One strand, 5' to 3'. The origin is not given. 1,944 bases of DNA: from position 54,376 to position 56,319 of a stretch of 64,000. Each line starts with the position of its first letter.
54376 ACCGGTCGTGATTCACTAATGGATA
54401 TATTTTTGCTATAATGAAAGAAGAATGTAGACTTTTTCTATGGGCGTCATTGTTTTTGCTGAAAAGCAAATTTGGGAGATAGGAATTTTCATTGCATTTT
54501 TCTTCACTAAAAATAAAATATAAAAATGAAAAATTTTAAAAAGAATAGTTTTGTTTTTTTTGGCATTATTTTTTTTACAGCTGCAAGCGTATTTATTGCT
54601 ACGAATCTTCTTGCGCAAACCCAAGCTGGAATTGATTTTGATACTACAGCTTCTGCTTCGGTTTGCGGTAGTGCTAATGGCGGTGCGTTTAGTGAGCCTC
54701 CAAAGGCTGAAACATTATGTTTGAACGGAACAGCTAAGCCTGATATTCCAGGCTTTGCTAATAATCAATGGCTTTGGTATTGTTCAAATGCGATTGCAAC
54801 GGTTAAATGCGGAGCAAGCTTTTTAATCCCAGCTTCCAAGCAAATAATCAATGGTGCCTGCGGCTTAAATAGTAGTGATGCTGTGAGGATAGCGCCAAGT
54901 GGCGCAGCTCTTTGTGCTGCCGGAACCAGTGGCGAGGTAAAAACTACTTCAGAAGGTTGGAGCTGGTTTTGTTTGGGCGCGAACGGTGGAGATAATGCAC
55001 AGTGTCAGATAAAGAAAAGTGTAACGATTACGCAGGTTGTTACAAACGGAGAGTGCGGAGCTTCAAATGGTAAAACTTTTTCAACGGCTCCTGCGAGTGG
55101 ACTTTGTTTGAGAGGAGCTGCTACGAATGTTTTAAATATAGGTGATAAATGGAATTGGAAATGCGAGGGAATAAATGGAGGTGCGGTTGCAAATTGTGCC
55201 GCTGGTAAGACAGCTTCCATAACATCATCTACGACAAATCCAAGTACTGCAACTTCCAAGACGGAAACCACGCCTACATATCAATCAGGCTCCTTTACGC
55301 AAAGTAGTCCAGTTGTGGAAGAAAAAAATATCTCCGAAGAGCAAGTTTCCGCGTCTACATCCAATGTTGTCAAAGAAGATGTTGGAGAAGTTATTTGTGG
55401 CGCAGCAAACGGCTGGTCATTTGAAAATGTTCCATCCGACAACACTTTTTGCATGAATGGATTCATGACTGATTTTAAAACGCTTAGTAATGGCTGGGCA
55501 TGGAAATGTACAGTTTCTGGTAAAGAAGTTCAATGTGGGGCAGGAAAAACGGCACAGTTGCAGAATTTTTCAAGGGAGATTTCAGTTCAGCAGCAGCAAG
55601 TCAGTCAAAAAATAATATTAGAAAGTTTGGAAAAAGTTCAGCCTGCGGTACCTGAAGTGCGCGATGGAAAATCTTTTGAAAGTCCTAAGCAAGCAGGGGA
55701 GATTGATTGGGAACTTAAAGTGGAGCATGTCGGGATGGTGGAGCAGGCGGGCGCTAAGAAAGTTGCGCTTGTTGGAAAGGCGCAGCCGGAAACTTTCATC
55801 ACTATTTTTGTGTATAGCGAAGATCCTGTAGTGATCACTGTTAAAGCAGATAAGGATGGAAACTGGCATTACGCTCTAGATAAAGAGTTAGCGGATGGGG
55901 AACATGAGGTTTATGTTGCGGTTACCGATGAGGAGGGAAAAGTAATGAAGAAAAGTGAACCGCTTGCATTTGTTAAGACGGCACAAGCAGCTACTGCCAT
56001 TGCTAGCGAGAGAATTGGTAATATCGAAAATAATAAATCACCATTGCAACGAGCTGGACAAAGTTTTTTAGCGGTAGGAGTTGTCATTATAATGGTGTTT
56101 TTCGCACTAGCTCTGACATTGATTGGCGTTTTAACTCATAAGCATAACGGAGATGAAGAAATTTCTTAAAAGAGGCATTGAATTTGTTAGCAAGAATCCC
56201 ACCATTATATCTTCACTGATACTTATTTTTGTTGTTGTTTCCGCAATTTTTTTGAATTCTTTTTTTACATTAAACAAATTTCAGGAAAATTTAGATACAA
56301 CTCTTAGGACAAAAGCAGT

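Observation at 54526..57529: Surface protein built from four copies of a novel ~55 aa four-cysteine module, overlapping an orphan histidine kinase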

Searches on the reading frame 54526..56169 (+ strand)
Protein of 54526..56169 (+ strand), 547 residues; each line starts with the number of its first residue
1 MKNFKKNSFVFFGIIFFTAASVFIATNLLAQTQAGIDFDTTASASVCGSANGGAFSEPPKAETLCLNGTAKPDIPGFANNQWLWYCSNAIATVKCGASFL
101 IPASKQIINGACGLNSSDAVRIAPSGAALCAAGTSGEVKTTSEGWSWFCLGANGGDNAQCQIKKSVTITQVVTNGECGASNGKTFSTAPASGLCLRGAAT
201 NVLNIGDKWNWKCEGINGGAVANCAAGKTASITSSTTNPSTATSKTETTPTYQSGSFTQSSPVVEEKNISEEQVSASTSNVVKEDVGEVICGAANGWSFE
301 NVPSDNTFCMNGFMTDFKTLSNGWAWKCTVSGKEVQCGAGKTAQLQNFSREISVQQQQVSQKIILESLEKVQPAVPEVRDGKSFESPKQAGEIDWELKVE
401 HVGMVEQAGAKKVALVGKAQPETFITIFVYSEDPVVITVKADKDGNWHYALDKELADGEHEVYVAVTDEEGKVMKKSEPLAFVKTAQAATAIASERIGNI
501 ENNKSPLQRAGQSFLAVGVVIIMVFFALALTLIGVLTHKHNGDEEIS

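Call 3: search_protein_families(library=pfam, proteins=[window:54526-56169:+], max_evalue=0.1)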
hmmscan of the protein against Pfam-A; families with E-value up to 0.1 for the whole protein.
window:54526-56169:+ (547 aa): 2 families
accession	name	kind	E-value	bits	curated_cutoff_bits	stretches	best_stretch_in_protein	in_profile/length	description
PF19077.6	Big_13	-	3.4e-09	37.6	27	1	414-481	30-97/102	Bacterial Ig-like domain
PF17936.7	Big_6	-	0.0002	22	27.6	1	410-474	12-74/83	Bacterial Ig domain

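Call 4: search_protein_families(library=ncbifam, proteins=[window:54526-56169:+], max_evalue=0.1)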
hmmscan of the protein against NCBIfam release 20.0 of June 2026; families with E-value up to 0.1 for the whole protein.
window:54526-56169:+ (547 aa): 2 families
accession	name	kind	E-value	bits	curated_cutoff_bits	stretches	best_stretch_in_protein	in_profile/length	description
NF040520.1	Ig_like_BLP2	equivalog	1.7e-07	29.8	750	1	412-496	539-621/730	Ig-like repeat protein Blp2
NF033510.3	Ca_tandemer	repeat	8.9e-06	26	50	1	408-471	28-93/96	Ca2+-stabilized repeat-containing adhesin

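Call 8: find_homologous_proteins(query=window:54526-56169:+)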
Query window:54526-56169:+ (547 aa): 49 proteins with E <= 0.001 among 8000 candidates.
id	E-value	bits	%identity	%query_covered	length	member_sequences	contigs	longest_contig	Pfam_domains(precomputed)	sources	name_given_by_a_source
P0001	0.0e+0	1223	100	100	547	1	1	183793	PF19077.7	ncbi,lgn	-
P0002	4.5e-71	258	34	80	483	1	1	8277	PF19077.7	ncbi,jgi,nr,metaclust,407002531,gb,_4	ncbi:MAG: hypothetical protein ACD_9C00070G0004 [uncultured bacterium]|nr:MAG: hypothetical protein 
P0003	5.9e-62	228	45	29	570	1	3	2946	PF18884.6,PF19077.7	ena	-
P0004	1.5e-60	224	31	79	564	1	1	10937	PF18884.6,PF19077.7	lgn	-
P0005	1.0e-58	218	37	22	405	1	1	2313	PF19077.7,PF17936.8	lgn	-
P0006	8.1e-54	201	48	33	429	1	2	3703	PF19077.7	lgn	-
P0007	1.0e-52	198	34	68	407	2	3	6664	PF19077.7,PF17936.8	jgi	-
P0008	2.5e-51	193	49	36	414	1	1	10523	PF19077.7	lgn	-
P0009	6.3e-51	192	48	32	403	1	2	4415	PF19077.7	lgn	-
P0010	2.3e-42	164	50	30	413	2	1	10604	PF18884.6,PF19077.7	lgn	-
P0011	5.3e-41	159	47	32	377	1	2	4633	PF19077.7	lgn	-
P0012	2.6e-40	157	46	30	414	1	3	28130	PF18884.6,PF19077.7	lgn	-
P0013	3.4e-40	156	51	29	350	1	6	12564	PF19077.7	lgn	-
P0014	7.5e-39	152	35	33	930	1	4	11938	PF00415.25,PF13540.13,PF25390.2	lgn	-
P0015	2.3e-38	150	48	32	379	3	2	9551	PF19077.7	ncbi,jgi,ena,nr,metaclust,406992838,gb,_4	ncbi:MAG: hypothetical protein ACD_14C00010G0004 [uncultured bacterium]|nr:MAG: hypothetical protein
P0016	8.0e-37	145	44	32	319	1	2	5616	PF19077.7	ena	-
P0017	4.9e-36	143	47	30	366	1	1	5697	PF19077.7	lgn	-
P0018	4.6e-35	139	62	20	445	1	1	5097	PF18884.6,PF19077.7,PF17936.8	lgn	-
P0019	5.4e-35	139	45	29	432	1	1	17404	PF24695.2,PF19077.7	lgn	-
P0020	3.5e-33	133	59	20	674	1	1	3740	PF18884.6,PF19077.7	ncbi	-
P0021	7.1e-33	132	45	30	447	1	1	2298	PF19077.7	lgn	-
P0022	2.5e-32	130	49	29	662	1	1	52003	PF18884.6,PF19077.7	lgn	-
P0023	3.1e-32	130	48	29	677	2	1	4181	PF18884.6,PF19077.7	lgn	-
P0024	5.5e-32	129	46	29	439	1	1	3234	PF18884.6,PF19077.7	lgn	-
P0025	6.1e-32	129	45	31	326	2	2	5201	PF19077.7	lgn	-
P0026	4.6e-31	126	33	52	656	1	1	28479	PF10282.16,PF25174.2,PF21783.3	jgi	jgi:YVTN family beta-propeller protein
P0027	1.9e-30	124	55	20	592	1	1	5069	PF18884.6,PF19077.7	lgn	-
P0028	1.3e-28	118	56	21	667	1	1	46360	PF01091.24,PF19077.7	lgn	-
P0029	2.1e-28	117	46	27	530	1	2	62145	PF18884.6,PF19077.7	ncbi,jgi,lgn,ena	-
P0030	1.8e-27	114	43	31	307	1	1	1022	PF19077.7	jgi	-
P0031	2.8e-25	107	40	29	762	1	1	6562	PF01091.24,PF18884.6,PF19077.7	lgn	-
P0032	3.1e-24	104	35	30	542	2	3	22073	PF18884.6,PF19077.7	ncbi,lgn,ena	-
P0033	6.2e-24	103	31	35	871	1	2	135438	-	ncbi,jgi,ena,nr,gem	ncbi:MAG: hypothetical protein FWF23_03160 [Alphaproteobacteria bacterium]|nr:hypothetical protein [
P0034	1.6e-22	98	40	31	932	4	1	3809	-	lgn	-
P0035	2.2e-22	98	45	20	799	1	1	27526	PF19077.7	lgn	-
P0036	1.3e-19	88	37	28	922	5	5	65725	PF17957.8,PF18884.6,PF19077.7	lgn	-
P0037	1.9e-17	81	41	20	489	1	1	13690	PF19077.7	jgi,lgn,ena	-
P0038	1.1e-16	79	50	15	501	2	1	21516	PF18884.6,PF19077.7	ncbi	-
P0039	1.1e-16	79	40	22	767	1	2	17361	PF18884.6,PF19077.7,PF16656.12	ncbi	-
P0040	3.2e-16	77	42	20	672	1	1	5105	PF19077.7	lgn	-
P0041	2.6e-14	71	56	14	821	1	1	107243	PF19077.7,PF16656.12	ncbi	-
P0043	3.0e-13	67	50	14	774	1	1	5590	PF18884.6,PF19077.7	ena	-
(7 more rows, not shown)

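Call 10: find_encoding_contigs(protein=P0001, flank=10000, max_places=3)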
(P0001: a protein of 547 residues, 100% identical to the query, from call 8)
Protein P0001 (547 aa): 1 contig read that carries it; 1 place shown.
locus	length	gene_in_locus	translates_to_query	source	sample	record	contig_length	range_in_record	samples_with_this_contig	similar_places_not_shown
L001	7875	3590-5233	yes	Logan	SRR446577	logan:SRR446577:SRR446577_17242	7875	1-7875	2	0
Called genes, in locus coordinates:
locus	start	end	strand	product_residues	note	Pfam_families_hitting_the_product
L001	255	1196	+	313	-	PF00892:EamA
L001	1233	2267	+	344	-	-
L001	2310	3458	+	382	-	PF13205:Big_5 (faint), PF03734:YkuD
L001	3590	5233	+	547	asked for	PF19077:Big_13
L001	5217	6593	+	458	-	PF00512:HisKA, PF02518:HATPase_c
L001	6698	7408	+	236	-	PF00702:Hydrolase (weak), PF12710:HAD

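Call 11: find_encoding_contigs(protein=P0002, flank=6000, max_places=2)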
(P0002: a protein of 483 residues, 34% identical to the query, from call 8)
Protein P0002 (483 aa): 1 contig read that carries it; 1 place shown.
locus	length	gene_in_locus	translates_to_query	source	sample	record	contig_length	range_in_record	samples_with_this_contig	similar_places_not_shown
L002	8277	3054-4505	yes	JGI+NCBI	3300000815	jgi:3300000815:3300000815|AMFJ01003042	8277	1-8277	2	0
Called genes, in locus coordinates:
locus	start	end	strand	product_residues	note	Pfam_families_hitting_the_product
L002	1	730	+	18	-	?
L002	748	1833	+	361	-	PF00150:Cellulase, PF02449:Glyco_hydro_42 (weak)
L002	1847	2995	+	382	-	PF13205:Big_5, PF03734:YkuD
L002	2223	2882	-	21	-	-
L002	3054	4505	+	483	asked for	PF19077:Big_13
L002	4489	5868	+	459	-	PF00512:HisKA, PF02518:HATPase_c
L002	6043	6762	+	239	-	PF00702:Hydrolase (weak), PF12710:HAD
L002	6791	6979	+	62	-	-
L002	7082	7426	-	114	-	PF00453:Ribosomal_L20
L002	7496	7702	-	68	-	PF01632:Ribosomal_L35p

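Call 12: find_encoding_contigs(protein=P0004, flank=6000, max_places=2)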
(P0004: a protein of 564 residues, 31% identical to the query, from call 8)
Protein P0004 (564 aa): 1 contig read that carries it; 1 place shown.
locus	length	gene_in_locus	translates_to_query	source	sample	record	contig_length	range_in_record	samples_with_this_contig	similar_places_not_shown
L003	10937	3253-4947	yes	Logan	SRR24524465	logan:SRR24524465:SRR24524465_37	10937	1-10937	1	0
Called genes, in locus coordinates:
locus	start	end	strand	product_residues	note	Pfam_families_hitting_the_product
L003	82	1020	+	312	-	PF00892:EamA (weak)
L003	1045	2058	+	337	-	PF00150:Cellulase (weak), PF00331:Glyco_hydro_10 (weak)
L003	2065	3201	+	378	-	PF13205:Big_5 (faint), PF03734:YkuD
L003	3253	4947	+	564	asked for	PF18884:TSP3_bac (weak), PF19077:Big_13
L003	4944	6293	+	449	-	PF00512:HisKA, PF02518:HATPase_c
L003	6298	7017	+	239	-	PF08282:Hydrolase_3 (faint), PF12710:HAD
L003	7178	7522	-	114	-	PF00453:Ribosomal_L20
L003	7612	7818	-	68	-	PF01632:Ribosomal_L35p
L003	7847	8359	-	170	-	PF05198:IF3_N, PF00707:IF3_C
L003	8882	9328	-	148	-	PF01668:SmpB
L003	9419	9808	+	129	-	PF00072:Response_reg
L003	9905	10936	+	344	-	?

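Call 13: find_encoding_contigs(protein=P0007, flank=6000, max_places=2)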
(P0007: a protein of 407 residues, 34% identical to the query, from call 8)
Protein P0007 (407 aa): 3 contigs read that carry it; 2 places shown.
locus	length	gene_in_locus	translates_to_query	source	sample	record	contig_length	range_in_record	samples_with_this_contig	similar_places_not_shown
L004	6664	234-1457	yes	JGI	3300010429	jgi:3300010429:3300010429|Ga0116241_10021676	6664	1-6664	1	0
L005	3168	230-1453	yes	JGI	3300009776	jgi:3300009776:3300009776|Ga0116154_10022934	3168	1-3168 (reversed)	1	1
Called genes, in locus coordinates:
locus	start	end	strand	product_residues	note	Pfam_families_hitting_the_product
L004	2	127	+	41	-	?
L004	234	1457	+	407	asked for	PF17936:Big_6 (faint), PF19077:Big_13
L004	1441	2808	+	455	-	PF00512:HisKA, PF02518:HATPase_c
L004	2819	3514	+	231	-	PF00702:Hydrolase (weak), PF12710:HAD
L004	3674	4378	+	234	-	-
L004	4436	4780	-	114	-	PF00453:Ribosomal_L20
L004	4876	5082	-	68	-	PF01632:Ribosomal_L35p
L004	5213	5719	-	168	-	PF05198:IF3_N, PF00707:IF3_C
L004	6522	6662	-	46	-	?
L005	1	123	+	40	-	?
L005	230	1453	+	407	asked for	PF17936:Big_6 (faint), PF19077:Big_13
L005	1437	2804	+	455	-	PF00512:HisKA, PF02518:HATPase_c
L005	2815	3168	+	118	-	?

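Call 14: search_protein_families(library=pfam, proteins=[P0014, P0033, P0034], max_evalue=10)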
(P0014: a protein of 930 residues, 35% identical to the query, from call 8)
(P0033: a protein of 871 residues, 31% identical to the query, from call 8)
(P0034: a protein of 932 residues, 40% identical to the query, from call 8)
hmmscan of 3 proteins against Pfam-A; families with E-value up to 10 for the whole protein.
P0014 (930 aa): 4 families
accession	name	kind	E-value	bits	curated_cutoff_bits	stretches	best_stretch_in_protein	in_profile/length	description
PF25390.1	WD40_RLD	-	1.5e-27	97.3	150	2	132-453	38-324/363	RCC1-like domain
PF13540.12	RCC1_2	-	1e-16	60.6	22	6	537-558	8-29/30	Regulator of chromosome condensation (RCC1) repeat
PF00415.24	RCC1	-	2.6e-13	50.7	21.7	4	344-376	6-39/50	Regulator of chromosome condensation (RCC1) repeat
PF25384.1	Alsin_RLD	-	6.9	6.3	100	0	324-359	278-313/405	Alsin RCC1-like domain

P0033 (871 aa): 0 families

P0034 (932 aa): 1 family
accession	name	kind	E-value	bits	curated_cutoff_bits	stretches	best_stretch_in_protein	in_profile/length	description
PF10633.15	NPCBM_assoc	-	0.026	15.1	24.4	1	109-144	39-75/78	NPCBM-associated, NEW3 domain of alpha-galactosidase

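Call 17: find_related_loci(query=A2, collection=genome_contigs, flank=8000)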
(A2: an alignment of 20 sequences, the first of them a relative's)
Query A2 (547 aa) in genome_contigs; peptide patterns used: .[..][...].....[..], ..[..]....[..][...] (x = any residue, [..] = any of these).
112 stretches matched a pattern; 56 encode a relative of the query (tblastn E <= 1e-3); 56 distinct loci.
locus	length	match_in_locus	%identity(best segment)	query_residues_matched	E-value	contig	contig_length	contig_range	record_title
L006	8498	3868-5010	32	108-547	1e-54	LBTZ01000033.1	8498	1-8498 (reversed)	MAG: Parcubacteria group bacterium GW2011_GWD2_38_11 US70_C0033, whole genome shotgun sequence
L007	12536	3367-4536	30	13-546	4e-51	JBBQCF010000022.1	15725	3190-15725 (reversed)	MAG: Candidatus Moraniibacteriota bacterium isolate Co_metawrap_1272 Cmw_1272_k141_22747192_length_15725_cov_17.5373, wh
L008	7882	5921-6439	44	372-546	8e-49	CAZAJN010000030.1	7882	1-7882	MAG TPA_asm: uncultured Bdellovibrionales bacterium isolate binchicken_co169_45 genome assembly, contig: k99_28491, whol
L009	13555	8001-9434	42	10-546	6e-47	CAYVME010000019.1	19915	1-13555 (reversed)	MAG TPA_asm: uncultured Bdellovibrionales bacterium isolate SRP011637_co1_104 genome assembly, contig: NODE_792_length_1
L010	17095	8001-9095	43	108-547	8e-46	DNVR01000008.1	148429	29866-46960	MAG TPA_asm: Candidatus Moraniibacteriota bacterium isolate UBA12142 contig_619, whole genome shotgun sequence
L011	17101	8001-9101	43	108-547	3e-45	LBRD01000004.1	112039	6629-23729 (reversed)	MAG: Parcubacteria group bacterium GW2011_GWC1_36_108 UR95_C0004, whole genome shotgun sequence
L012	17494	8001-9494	46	1-540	1e-43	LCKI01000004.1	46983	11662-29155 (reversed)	MAG: Parcubacteria group bacterium GW2011_GWC1_45_14 UW95_C0004, whole genome shotgun sequence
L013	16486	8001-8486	46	380-541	9e-39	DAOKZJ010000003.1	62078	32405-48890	MAG TPA_asm: Candidatus Moraniibacteriota bacterium isolate AMR_MDS_0047 NODE_305_length_62078_cov_9.399158, whole genom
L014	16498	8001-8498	46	380-545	1e-37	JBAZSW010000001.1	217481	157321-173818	MAG: Parcubacteria group bacterium isolate SO_2017_GW1_184 NODE_460_length_217481_cov_5.970757_OW334_2017, whole genome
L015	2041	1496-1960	46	384-539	6e-37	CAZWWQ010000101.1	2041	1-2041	MAG TPA_asm: uncultured Bdellovibrionales bacterium isolate binchicken_co291_201 genome assembly, contig: NODE_33933_len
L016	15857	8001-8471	47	384-539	3e-36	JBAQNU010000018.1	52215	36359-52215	MAG: Candidatus Moraniibacteriota bacterium isolate MFD12002_ilm_asm_bin39 k127_49786, whole genome shotgun sequence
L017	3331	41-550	47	380-545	4e-36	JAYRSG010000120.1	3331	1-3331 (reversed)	MAG: Candidatus Moraniibacteriota bacterium isolate XM1_ASGE3bin.7 k141_757466, whole genome shotgun sequence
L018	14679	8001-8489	42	384-538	4e-36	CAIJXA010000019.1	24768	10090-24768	uncultured bacterium isolate Kiruna_bin-03293 genome assembly, contig: bin-03293:019/137, whole genome shotgun sequence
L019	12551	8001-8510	44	371-534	5e-35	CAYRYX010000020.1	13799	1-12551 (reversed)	MAG TPA_asm: uncultured Bdellovibrionales bacterium isolate binchicken_co245_258 genome assembly, contig: NODE_4945_leng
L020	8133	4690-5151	44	384-535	7e-35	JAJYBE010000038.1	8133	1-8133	MAG: bacterium isolate BP8.bin61 NODE_15648_length_8133_cov_1.577067, whole genome shotgun sequence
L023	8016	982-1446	47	380-536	7e-34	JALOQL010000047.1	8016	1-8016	MAG: Candidatus Paceibacterota bacterium isolate Prado154 scaffold_18089, whole genome shotgun sequence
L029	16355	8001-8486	48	384-545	3e-40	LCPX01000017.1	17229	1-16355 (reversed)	MAG: Candidatus Moranbacteria bacterium GW2011_GWE1_49_15 UY41_C0017, whole genome shotgun sequence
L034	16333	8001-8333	54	384-494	2e-30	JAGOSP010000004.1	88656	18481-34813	MAG: Candidatus Moraniibacteriota bacterium isolate Gw_Eff_bin_331 Gw_Eff_328_length_88656_cov_23.033209, whole genome s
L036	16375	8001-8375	47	411-534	5e-30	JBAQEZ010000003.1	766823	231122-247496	MAG: Candidatus Moraniibacteriota bacterium isolate MFD12003_ilm_asm_bin65 k127_11199, whole genome shotgun sequence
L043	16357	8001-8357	49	377-494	2e-27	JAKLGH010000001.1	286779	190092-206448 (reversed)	MAG: Patescibacteria group bacterium isolate RA.bin35 RA.bin35_1, whole genome shotgun sequence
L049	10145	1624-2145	35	356-543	2e-24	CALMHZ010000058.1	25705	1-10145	MAG TPA_asm: uncultured bacterium isolate SRR6670122_bin.64_CONCOCT_v1.1_MAG genome assembly, contig: ERZ534011.1204, wh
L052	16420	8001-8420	40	384-508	1e-22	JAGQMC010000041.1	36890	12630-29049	MAG: Candidatus Kaiserbacteria bacterium isolate HKST-UBA32 k127_3168416, whole genome shotgun sequence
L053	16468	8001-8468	41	384-524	9e-23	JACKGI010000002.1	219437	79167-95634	MAG: Candidatus Nomurabacteria bacterium isolate HK-STAS-PATE-30 HK-STAS-PATE-30_2, whole genome shotgun sequence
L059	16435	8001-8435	37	364-507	5e-19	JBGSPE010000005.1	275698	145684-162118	MAG: Candidatus Paceibacteria bacterium isolate JTS-AC297 k141_1177716, whole genome shotgun sequence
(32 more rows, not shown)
